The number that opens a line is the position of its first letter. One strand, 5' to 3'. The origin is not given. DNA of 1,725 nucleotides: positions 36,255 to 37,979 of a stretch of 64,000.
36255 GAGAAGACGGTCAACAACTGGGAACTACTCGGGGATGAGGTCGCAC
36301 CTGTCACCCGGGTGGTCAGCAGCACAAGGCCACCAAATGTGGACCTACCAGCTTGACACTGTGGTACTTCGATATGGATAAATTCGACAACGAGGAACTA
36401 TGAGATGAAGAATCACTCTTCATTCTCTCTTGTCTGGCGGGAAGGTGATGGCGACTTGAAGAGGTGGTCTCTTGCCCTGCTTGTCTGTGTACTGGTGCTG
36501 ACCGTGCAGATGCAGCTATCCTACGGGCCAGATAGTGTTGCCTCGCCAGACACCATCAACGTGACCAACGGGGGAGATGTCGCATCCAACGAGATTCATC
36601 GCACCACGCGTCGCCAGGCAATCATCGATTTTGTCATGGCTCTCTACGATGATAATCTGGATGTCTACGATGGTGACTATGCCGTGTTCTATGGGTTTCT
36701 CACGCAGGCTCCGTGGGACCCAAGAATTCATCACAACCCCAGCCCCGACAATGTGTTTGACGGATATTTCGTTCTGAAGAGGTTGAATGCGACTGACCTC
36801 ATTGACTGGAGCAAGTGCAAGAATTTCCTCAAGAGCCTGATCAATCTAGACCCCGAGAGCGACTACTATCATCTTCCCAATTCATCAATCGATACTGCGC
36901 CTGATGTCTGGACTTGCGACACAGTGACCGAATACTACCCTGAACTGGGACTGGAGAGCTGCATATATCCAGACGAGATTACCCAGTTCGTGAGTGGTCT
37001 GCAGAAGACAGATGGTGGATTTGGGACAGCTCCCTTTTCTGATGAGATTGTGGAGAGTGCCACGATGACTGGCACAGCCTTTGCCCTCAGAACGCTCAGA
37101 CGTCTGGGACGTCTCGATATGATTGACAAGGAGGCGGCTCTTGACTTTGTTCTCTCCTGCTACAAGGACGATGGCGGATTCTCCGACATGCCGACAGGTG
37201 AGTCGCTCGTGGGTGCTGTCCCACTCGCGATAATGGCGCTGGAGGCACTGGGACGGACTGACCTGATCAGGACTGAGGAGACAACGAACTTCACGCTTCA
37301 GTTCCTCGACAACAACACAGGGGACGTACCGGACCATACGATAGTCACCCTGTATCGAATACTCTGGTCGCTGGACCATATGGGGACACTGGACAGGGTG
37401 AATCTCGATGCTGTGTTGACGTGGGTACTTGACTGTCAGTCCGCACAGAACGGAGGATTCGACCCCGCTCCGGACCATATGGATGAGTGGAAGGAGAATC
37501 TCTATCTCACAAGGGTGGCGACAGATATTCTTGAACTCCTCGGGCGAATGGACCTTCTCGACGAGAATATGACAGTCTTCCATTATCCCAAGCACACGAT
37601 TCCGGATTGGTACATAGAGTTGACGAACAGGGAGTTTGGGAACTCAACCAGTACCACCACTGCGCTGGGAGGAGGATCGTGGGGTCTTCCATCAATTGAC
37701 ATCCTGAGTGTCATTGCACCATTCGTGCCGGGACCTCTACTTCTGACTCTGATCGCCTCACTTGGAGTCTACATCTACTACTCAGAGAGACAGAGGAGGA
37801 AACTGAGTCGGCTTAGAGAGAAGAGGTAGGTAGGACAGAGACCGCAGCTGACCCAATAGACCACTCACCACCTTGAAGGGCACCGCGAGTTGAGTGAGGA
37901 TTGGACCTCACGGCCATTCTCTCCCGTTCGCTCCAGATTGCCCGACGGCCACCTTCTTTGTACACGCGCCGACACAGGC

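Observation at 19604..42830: Candidate archaeal polymorphic toxin system: caspase/CHAT-like autoprotease fused to variable hydrophobic tips, each followed by a different partner gene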

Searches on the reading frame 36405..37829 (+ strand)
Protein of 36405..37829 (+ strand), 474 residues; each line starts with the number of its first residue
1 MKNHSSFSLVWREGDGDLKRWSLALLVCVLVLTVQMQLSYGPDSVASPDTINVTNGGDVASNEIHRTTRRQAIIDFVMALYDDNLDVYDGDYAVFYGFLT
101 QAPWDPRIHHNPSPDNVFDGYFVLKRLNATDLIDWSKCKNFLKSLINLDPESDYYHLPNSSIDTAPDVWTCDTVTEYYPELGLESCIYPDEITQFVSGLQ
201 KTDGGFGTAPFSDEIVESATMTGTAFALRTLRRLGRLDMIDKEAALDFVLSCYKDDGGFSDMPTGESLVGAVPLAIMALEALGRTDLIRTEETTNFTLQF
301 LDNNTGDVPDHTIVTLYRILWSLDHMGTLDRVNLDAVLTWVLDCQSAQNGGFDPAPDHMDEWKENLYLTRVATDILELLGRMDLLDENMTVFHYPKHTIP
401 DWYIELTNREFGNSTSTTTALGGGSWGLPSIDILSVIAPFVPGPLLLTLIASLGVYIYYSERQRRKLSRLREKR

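Call 18: search_protein_families(library=pfam, proteins=[window:36405-37829:+], max_evalue=0.01)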
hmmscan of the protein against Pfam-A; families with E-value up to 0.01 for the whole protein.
window:36405-37829:+ (474 aa): 1 family
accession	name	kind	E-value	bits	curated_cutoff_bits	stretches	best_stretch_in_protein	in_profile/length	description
PF00432.27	Prenyltrans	-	1.9e-16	60.8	26.5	1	187-299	99-207/304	Prenyltransferase alpha-alpha toroid domain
